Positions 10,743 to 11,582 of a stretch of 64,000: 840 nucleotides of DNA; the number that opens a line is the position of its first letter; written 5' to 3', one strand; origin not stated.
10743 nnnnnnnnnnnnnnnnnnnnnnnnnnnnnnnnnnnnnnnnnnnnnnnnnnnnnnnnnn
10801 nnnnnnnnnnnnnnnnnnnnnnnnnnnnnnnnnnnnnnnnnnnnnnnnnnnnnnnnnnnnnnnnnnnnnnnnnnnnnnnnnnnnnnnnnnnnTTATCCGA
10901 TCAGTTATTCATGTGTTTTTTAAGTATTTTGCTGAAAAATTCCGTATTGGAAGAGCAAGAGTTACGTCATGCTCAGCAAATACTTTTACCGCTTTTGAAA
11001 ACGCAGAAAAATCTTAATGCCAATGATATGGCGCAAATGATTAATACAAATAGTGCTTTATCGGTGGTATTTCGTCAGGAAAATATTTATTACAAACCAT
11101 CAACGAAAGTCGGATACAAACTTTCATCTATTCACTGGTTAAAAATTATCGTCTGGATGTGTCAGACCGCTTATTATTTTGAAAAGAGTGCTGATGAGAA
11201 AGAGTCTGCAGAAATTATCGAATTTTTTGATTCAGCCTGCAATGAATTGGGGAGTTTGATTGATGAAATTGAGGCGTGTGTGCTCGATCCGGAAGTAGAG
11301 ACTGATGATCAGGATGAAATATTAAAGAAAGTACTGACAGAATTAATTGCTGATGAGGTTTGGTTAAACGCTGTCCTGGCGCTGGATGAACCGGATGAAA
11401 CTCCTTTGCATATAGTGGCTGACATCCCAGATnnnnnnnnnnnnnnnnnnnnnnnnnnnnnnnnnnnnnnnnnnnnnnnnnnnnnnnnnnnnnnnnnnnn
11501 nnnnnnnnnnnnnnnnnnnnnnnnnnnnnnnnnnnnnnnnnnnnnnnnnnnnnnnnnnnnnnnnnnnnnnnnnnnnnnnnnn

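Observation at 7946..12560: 4.6 kb three-gene island of unknown function splitting the conserved xseB-ispA-dxs and rimP-nusA-infB blocks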

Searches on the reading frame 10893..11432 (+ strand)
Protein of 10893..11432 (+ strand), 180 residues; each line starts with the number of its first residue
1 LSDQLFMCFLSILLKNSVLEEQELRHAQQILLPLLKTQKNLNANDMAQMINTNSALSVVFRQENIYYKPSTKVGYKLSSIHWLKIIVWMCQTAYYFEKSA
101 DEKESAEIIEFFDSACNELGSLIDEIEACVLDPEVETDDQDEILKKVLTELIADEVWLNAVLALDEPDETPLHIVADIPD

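Call 75: search_protein_families(library=pfam, proteins=[window:10893-11432:+], max_evalue=10)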
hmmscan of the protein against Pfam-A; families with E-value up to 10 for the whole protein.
seq(180 aa): 1 family
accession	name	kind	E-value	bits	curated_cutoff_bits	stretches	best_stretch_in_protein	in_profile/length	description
PF20573.4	DUF6782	-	0.013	15.2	27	2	85-144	34-94/241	Putative metallopeptidase family (DUF6782)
